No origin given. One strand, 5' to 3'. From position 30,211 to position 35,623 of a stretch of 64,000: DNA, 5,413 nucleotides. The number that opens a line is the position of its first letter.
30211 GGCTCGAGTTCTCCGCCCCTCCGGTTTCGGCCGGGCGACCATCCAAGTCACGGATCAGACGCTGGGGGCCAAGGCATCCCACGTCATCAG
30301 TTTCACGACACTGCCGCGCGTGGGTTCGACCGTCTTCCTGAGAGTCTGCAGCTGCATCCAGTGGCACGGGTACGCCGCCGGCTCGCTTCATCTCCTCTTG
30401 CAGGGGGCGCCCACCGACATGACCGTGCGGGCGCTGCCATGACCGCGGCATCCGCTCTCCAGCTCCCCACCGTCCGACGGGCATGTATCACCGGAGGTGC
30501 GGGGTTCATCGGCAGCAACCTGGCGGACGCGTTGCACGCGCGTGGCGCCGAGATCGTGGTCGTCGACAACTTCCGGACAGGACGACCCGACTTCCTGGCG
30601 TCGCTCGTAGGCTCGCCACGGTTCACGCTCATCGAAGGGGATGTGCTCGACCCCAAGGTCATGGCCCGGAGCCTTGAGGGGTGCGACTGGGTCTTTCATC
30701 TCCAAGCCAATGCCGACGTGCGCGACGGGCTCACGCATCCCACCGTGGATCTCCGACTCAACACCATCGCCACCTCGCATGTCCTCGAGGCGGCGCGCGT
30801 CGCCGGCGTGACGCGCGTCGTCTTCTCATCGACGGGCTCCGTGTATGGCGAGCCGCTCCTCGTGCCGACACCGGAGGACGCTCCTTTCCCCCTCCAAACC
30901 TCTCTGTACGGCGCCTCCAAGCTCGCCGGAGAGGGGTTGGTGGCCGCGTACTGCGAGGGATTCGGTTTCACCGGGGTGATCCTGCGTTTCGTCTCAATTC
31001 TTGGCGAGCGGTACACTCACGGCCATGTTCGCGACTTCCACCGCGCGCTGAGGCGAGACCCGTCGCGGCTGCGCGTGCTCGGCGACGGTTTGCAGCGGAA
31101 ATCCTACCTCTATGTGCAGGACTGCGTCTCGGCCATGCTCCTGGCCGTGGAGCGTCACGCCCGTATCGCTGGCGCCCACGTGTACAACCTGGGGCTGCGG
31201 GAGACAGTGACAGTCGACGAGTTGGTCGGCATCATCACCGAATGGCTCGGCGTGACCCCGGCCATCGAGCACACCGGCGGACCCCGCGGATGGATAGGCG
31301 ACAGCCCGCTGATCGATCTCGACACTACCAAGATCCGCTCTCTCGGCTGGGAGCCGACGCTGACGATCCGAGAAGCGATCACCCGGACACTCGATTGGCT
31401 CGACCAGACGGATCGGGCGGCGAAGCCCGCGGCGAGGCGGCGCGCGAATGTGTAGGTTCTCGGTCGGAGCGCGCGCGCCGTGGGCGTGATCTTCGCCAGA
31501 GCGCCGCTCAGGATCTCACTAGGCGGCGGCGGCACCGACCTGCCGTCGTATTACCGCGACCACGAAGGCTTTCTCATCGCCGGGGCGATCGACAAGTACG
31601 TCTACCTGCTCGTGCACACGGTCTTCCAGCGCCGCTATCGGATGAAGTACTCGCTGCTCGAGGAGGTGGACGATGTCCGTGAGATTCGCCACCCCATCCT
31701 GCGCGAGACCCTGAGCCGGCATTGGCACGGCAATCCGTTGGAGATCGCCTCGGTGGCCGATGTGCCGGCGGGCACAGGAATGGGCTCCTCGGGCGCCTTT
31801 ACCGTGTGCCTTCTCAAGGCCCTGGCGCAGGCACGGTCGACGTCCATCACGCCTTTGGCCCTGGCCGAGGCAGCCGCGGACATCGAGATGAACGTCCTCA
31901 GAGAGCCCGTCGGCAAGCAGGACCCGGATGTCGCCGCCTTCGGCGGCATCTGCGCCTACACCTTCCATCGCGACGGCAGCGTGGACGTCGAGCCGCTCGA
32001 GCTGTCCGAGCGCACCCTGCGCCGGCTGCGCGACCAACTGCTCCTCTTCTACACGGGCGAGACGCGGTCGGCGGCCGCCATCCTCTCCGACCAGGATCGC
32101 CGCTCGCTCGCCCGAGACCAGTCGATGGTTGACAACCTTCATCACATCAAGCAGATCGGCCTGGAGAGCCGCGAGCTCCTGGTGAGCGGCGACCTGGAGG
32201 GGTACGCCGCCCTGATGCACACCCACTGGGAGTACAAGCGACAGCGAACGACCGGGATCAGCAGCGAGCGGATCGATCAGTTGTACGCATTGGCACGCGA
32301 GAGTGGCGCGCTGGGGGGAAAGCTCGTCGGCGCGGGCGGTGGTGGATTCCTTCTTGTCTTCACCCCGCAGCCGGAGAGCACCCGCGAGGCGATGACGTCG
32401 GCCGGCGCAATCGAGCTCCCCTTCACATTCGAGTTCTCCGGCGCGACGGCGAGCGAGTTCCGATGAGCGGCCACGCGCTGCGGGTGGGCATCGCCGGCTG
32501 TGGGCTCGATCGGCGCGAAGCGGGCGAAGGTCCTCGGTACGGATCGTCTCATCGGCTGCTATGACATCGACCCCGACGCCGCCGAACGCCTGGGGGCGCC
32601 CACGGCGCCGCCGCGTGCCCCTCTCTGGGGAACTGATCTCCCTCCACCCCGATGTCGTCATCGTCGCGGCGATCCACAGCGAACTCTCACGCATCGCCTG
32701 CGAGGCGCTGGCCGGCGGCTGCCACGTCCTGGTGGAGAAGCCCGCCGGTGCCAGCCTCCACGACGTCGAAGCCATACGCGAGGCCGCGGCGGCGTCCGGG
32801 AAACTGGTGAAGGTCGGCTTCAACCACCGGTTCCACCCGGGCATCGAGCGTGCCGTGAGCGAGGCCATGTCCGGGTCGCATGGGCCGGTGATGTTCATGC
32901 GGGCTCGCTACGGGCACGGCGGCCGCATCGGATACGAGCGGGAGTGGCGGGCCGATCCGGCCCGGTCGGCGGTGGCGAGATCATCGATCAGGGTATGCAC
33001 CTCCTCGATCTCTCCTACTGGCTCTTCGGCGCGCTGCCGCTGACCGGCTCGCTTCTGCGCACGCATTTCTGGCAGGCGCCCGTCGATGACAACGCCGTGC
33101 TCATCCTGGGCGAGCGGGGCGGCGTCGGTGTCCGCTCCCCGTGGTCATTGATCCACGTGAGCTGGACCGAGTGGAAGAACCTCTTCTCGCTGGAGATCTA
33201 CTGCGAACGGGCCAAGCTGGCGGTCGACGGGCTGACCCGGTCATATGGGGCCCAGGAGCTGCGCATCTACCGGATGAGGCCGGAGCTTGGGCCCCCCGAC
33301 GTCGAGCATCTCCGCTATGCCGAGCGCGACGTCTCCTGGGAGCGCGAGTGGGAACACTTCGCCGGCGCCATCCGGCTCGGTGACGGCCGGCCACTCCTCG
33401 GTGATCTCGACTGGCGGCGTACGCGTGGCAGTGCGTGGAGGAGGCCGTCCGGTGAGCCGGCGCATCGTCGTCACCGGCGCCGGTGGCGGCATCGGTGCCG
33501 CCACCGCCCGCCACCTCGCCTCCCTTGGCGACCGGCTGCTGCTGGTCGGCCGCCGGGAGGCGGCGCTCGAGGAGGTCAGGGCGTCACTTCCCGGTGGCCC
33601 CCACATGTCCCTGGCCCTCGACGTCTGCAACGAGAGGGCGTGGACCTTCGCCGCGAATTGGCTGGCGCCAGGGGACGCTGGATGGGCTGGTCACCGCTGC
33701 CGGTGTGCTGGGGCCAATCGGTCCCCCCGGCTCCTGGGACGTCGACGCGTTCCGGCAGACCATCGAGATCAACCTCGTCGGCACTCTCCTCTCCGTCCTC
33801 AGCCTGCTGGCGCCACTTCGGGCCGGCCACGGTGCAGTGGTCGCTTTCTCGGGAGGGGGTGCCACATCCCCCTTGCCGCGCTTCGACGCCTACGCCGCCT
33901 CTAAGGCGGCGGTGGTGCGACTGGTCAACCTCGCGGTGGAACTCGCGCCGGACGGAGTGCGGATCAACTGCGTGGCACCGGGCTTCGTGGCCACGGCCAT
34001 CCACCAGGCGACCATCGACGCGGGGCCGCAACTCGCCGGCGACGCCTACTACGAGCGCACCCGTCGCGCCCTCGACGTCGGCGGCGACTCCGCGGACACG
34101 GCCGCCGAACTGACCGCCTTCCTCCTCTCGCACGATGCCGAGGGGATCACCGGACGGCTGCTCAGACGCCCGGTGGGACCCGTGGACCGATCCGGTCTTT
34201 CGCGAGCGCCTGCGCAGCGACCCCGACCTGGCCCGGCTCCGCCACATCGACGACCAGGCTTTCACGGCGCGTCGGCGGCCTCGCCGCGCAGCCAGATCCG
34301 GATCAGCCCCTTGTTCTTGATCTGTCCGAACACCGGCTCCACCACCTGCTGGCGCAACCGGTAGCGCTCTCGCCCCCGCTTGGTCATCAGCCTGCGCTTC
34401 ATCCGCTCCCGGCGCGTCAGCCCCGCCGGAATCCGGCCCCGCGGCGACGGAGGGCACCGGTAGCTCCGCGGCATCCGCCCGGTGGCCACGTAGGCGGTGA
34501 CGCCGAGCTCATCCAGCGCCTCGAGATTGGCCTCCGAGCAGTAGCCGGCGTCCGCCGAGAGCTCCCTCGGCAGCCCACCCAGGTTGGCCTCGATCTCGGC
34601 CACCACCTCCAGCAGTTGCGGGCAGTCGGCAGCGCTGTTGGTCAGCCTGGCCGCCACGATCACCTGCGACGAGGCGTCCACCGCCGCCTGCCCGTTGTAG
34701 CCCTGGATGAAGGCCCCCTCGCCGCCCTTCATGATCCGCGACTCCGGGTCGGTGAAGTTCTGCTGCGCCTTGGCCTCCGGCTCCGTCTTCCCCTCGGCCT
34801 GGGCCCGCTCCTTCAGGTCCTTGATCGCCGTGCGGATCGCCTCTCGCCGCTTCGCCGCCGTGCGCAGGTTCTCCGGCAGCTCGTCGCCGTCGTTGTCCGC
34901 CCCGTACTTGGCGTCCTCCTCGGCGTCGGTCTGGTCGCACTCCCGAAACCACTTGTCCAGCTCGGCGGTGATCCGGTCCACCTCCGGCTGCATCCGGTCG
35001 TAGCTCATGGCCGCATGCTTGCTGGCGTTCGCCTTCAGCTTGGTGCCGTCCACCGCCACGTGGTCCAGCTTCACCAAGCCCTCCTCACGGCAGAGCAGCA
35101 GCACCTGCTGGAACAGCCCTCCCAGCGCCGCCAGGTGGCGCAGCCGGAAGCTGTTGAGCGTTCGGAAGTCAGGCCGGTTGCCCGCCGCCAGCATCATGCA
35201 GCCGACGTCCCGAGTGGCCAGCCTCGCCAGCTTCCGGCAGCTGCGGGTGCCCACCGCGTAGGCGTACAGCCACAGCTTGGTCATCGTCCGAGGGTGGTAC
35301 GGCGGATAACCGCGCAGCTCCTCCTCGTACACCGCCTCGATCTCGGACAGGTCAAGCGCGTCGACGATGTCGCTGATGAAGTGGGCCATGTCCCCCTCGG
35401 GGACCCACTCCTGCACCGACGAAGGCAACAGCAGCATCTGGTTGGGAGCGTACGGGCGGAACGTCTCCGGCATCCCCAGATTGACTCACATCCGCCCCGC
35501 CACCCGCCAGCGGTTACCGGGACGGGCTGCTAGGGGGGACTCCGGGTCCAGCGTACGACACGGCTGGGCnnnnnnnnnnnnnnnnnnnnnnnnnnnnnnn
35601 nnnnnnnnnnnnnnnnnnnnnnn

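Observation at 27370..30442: Roughly 1020-aa polytopic protein with an acidic DFD loop motif and a 300-aa extracytoplasmic C-domain: Emb/AftD-scale GT-C candidate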

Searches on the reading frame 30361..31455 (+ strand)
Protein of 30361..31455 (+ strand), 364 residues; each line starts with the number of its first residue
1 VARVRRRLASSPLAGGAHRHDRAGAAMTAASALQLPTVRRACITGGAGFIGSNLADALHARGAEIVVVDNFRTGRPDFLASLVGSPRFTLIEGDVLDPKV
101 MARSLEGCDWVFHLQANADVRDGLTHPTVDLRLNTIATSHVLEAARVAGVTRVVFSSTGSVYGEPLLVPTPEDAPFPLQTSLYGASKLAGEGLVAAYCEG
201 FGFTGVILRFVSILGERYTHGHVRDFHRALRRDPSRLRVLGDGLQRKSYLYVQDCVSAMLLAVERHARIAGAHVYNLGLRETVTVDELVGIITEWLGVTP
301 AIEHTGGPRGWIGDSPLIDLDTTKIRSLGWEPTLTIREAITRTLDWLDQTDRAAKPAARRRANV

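Call 29: search_protein_families(library=pfam, proteins=[window:30361-31455:+], max_evalue=0.001)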
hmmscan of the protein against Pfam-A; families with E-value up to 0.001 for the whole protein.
window:30361-31455:+ (364 aa): 9 families
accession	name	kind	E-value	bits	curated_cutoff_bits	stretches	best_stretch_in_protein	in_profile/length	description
PF01370.27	Epimerase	-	1e-47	163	20.9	1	42-278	2-240/240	NAD dependent epimerase/dehydratase family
PF16363.11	GDP_Man_Dehyd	-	1.8e-36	126.7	27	1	43-342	2-331/332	GDP-mannose 4,6 dehydratase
PF01073.25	3Beta_HSD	-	4.3e-18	65.8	22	1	43-264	2-230/280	3-beta hydroxysteroid dehydrogenase/isomerase family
PF04321.23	RmlD_sub_bind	-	1.7e-14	54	27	1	42-294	4-229/287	RmlD substrate binding domain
PF13460.12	NAD_binding_10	-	3.3e-11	43.8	27.2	1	45-164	1-104/184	NAD(P)H-binding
PF07993.18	NAD_binding_4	-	9.4e-08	31.9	20.1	1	85-226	60-219/258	Male sterility protein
PF02719.21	Polysacc_synt_2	-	1.6e-07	31.2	20.2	1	42-159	2-129/293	Polysaccharide biosynthesis protein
PF00106.31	adh_short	-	2e-05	24.6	26.6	0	41-106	3-69/195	short chain dehydrogenase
PF05368.20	NmrA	-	5.5e-05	23.4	27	1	42-160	6-109/298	NmrA-like family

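Call 60: search_protein_families(library=ncbifam, proteins=[window:30361-31455:+], max_evalue=0.00001)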
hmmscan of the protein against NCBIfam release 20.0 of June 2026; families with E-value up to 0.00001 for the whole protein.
window:30361-31455:+ (364 aa): 25 families
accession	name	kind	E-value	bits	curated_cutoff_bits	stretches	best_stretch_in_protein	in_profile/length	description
TIGR01179.1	galE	equivalog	9.7e-41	139.7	262.3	2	43-216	4-179/332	UDP-glucose 4-epimerase GalE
TIGR01181.1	dTDP_gluc_dehyt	equivalog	3e-35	121.8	365.1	1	42-355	3-319/321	dTDP-glucose 4,6-dehydratase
TIGR04180.1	EDH_00030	hypoth_equivalog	2.8e-27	95.6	475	1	43-302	3-262/297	NAD-dependent 4,6-dehydratase LegB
NF007956.0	PRK10675.1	subfamily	2.2e-21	76.4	394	1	41-194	3-160/338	UDP-glucose 4-epimerase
TIGR02197.1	heptose_epim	equivalog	1.1e-19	70.8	274.6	1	43-308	3-272/316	ADP-glyceromanno-heptose 6-epimerase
NF042422.1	oxyalk_red_OleD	equivalog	3e-19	69.6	580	1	42-269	4-221/329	2-alkyl-3-oxoalkanoate reductase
NF011728.1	PRK15181.1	equivalog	8.6e-19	67.7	760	1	38-347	15-337/348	Vi polysaccharide biosynthesis UDP-N-acetylglucosaminuronic acid C-4 epimerase TviC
TIGR03466.1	HpnA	hypoth_equivalog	4.3e-17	62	367.65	1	41-204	3-161/327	hopanoid-associated sugar epimerase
NF007582.0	PRK10217.1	equivalog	4.8e-16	58.8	698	1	39-348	2-332/355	dTDP-glucose 4,6-dehydratase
NF043036.1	ErythonDh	equivalog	2.2e-15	56.7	325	1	42-212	4-178/321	D-erythronate dehydrogenase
NF042423.1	oxyalk_red_Shew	equivalog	2.3e-15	56.5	580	1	37-290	7-251/331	2-alkyl-3-oxoalkanoate reductase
NF007490.0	PRK10084.1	subfamily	5.7e-15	55.1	649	1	42-348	4-335/361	dTDP-glucose 4,6-dehydratase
NF047922.1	GDPFucSynFcl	equivalog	9.9e-15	54.8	500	1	126-347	73-301/308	GDP-L-fucose synthase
TIGR02622.1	CDP_4_6_dhtase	equivalog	2.3e-14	53.3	278.45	1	39-164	5-135/352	CDP-glucose 4,6-dehydratase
NF008872.0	PRK11908.1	equivalog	2.7e-12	46.4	294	0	40-163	3-123/349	bifunctional UDP-4-keto-pentose/UDP-xylose synthase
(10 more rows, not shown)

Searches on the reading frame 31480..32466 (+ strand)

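Call 29: search_protein_families(library=pfam, proteins=[window:31480-32466:+], max_evalue=0.001)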
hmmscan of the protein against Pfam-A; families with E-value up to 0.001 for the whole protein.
window:31480-32466:+ (328 aa): 2 families
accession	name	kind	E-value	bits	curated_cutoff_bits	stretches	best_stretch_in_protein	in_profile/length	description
PF00288.32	GHMP_kinases_N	-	2.5e-11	44.1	22.3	1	77-156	9-87/87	GHMP kinases N terminal domain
PF08544.19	GHMP_kinases_C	-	3.1e-10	40.7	21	1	231-303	2-77/85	GHMP kinases C terminal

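Call 60: search_protein_families(library=ncbifam, proteins=[window:31480-32466:+], max_evalue=0.00001)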
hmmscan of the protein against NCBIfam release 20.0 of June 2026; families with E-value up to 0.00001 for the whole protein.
window:31480-32466:+ (328 aa): 6 families
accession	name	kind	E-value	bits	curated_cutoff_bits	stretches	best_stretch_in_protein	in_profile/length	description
NF049969.1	GlMnHpPKinHddA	equivalog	2.2e-40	139.1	600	1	3-294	2-303/338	D-glycero-D-manno-heptose 7-phosphate kinase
NF009948.0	PRK13412.1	equivalog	4.4e-27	94.2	721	1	83-302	723-942/974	bifunctional fucokinase/fucose-1-phosphate guanylyltransferase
TIGR00549.1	mevalon_kin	equivalog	7.7e-22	78.1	163.05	1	33-293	20-275/276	mevalonate kinase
NF003036.0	PRK03926.1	equivalog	2.8e-17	62.7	403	1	84-308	73-282/302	mevalonate kinase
NF003006.0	PRK03817.1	equivalog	8.9e-12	44.6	443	0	228-297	247-315/352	galactokinase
NF001816.0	PRK00555.1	equivalog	5.8e-08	32.1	509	0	87-155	94-160/363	galactokinase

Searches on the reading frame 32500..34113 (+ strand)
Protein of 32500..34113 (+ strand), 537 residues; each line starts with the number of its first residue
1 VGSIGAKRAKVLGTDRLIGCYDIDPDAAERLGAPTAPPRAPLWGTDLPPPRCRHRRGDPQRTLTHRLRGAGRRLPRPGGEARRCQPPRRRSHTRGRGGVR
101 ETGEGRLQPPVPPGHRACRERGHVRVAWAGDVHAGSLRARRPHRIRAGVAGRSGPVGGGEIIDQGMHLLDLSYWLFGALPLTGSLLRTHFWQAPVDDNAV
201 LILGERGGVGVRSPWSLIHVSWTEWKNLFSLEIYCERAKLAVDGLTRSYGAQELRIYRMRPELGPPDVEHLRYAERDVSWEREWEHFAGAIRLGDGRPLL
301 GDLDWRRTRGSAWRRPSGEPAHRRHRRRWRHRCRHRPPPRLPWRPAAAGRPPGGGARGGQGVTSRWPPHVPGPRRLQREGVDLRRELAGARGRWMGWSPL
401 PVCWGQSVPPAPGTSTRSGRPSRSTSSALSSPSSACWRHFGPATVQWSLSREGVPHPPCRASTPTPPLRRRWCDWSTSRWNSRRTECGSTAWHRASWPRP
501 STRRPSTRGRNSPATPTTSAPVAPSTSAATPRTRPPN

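Call 29: search_protein_families(library=pfam, proteins=[window:32500-34113:+], max_evalue=0.001)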
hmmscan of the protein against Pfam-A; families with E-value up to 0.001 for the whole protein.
window:32500-34113:+ (537 aa): 1 family
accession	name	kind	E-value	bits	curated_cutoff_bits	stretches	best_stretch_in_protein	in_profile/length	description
PF22725.1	GFO_IDH_MocA_C3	-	1.8e-07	31.7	27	1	130-240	14-123/124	GFO/IDH/MocA C-terminal domain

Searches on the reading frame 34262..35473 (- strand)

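Call 42: search_protein_families(library=pfam, proteins=[window:34262-35473:-], max_evalue=0.001)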
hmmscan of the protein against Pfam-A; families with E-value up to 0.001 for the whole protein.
window:34262-35473:- (403 aa): 3 families
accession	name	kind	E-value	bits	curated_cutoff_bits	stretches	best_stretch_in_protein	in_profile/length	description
PF01609.27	DDE_Tnp_1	-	1.8e-14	54.4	23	1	246-390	25-176/200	Transposase DDE domain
PF05598.16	DUF772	-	1.9e-09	37.8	23.1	1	55-124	1-74/74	Transposase domain (DUF772)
PF13751.12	DDE_Tnp_1_6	-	6.1e-06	27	25.1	1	355-398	61-105/125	Transposase DDE domain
